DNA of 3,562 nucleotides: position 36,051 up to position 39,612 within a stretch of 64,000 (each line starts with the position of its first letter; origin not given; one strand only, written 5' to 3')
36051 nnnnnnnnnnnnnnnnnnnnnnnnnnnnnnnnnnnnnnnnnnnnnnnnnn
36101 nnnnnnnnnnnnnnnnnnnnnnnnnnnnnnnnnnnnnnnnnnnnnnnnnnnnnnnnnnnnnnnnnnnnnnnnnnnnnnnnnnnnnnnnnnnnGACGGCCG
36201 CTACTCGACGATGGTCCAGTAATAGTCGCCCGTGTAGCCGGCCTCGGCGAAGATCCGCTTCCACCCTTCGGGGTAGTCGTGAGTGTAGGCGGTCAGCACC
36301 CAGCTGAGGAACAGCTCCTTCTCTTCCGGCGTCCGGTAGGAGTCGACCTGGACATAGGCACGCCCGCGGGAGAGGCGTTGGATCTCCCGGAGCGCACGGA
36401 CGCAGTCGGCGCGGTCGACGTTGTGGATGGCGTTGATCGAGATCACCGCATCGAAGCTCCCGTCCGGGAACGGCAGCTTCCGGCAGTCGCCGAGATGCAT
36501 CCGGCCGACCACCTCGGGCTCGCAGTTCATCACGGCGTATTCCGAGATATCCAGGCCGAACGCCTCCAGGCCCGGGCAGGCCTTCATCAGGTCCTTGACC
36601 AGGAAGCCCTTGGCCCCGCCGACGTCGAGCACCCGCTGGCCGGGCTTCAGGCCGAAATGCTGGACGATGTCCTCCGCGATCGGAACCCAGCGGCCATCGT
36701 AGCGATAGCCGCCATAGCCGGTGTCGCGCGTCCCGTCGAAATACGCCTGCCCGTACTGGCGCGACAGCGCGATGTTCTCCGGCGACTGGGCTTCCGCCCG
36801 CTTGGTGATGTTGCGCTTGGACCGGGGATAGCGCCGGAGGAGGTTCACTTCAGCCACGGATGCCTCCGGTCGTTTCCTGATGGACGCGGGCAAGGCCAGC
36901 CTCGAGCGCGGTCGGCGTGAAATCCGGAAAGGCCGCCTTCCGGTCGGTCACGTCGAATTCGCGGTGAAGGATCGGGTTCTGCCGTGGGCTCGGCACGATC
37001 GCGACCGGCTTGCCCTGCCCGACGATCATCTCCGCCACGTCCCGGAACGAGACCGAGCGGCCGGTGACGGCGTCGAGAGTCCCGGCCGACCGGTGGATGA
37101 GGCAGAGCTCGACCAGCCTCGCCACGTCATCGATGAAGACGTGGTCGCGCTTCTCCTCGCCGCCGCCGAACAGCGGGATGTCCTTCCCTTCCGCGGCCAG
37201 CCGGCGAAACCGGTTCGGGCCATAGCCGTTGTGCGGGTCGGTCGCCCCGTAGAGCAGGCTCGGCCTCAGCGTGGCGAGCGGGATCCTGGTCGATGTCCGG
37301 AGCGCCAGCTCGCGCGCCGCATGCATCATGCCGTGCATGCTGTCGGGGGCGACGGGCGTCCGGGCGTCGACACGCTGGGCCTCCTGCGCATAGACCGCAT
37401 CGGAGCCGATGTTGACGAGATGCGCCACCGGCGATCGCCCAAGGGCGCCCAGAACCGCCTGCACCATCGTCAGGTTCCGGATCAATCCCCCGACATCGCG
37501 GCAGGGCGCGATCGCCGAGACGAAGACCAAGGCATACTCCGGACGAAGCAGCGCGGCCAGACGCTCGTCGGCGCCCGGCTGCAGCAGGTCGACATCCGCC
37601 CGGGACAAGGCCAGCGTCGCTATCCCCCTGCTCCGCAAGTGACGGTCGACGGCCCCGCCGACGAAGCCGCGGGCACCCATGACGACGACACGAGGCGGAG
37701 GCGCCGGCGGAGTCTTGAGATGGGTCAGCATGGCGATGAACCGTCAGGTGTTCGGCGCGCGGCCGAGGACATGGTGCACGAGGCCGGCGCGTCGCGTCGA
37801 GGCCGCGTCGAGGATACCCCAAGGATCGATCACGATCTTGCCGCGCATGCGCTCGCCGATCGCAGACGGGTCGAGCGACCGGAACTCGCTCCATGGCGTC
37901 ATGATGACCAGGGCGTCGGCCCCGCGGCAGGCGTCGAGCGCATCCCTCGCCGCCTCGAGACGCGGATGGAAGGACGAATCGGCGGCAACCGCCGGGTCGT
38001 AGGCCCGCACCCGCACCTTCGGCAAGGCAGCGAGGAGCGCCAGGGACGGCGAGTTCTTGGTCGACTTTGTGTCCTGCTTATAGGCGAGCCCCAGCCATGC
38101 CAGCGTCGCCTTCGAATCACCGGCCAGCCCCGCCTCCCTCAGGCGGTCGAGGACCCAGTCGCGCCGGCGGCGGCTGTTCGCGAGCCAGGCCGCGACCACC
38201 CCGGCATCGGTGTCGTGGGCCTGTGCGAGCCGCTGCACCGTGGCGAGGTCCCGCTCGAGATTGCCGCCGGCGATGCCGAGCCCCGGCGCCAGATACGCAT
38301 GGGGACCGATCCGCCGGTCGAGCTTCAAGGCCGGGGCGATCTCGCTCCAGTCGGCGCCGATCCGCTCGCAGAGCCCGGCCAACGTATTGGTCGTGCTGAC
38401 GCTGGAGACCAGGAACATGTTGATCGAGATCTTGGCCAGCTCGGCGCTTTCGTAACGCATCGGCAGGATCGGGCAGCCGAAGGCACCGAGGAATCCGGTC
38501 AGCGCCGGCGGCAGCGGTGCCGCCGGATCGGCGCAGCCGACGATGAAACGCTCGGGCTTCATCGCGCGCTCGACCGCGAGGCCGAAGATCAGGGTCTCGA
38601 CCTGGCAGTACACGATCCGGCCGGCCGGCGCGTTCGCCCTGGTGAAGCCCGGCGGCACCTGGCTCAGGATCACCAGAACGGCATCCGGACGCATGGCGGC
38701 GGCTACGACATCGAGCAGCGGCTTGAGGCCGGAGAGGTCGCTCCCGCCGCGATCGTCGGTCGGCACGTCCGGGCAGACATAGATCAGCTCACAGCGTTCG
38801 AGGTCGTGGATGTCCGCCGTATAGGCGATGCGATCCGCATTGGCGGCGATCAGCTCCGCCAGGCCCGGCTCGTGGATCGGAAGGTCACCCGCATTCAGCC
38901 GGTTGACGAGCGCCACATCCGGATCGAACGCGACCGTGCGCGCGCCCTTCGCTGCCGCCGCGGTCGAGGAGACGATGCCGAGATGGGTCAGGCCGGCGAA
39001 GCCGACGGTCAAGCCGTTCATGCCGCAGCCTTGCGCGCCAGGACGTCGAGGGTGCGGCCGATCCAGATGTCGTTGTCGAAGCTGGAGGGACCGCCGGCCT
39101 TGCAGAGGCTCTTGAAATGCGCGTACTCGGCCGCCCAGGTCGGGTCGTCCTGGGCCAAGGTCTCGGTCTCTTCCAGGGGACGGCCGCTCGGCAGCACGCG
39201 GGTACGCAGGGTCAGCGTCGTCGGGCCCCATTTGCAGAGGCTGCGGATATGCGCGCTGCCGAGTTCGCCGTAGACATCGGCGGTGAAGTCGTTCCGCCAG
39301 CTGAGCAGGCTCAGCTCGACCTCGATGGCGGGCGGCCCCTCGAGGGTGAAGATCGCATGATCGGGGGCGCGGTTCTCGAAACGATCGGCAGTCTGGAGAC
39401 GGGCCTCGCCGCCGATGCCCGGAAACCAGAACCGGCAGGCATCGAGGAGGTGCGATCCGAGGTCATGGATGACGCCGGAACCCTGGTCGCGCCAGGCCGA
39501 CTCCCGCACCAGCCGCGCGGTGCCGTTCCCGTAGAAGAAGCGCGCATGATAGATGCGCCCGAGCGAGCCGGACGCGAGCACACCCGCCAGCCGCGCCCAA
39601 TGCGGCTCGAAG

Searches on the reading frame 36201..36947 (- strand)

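Call 21: search_protein_families(library=pfam, proteins=[window:36201-36947:-], max_evalue=0.001)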
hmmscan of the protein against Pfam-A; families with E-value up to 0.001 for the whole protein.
window:36201-36947:- (248 aa): 7 families
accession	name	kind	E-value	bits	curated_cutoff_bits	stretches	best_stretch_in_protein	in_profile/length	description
PF08241.18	Methyltransf_11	-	1.4e-15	58.1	21.2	1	107-194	1-88/95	Methyltransferase domain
PF13649.12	Methyltransf_25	-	1.1e-14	55.3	27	1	106-192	1-92/97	Methyltransferase domain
PF13847.12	Methyltransf_31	-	3.5e-11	43.4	27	1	101-209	2-115/145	Methyltransferase domain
PF13489.12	Methyltransf_23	-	5.2e-08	33.2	27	1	93-239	11-160/164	Methyltransferase domain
PF08242.18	Methyltransf_12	-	6.8e-08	33.6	30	1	107-192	1-91/98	Methyltransferase domain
PF00891.24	Methyltransf_2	-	3.6e-07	30.2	22.3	1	87-194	47-157/210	O-methyltransferase domain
PF07021.18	MetW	-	7.5e-06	26.1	21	1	100-194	11-103/193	Methionine biosynthesis protein MetW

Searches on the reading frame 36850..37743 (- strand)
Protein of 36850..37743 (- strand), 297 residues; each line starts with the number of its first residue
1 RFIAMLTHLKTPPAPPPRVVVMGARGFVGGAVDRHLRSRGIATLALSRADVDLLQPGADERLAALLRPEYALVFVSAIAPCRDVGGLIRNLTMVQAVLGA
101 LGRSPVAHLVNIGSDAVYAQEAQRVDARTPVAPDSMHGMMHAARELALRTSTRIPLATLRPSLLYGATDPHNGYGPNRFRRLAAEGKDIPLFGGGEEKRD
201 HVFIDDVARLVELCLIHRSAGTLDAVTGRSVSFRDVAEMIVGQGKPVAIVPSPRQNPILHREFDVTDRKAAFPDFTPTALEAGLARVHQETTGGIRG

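Call 21: search_protein_families(library=pfam, proteins=[window:36850-37743:-], max_evalue=0.001)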
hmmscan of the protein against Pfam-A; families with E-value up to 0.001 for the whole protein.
window:36850-37743:- (297 aa): 3 families
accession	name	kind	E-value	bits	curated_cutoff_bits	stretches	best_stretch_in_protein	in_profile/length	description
PF01370.27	Epimerase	-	4.1e-22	79.2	20.9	1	19-219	1-229/240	NAD dependent epimerase/dehydratase family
PF04321.23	RmlD_sub_bind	-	7.4e-06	25.7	27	1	18-171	2-155/287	RmlD substrate binding domain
PF16363.11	GDP_Man_Dehyd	-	0.00068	19.6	27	0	101-241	116-263/332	GDP-mannose 4,6 dehydratase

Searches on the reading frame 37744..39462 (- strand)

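Call 21: search_protein_families(library=pfam, proteins=[window:37744-39462:-], max_evalue=0.001)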
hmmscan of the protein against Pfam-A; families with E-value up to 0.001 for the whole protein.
window:37744-39462:- (572 aa): 3 families
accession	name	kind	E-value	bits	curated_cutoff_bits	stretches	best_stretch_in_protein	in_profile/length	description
PF03720.21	UDPG_MGDP_dh_C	-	8.6e-23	81.1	30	1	456-552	2-102/103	UDP-glucose/GDP-mannose dehydrogenase family, UDP binding domain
PF00984.24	UDPG_MGDP_dh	-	6.2e-18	65.1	25.4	1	338-426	1-88/94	UDP-glucose/GDP-mannose dehydrogenase family, central domain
PF03721.20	UDPG_MGDP_dh_N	-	9.9e-17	61.6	27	1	153-305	3-155/187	UDP-glucose/GDP-mannose dehydrogenase family, NAD binding domain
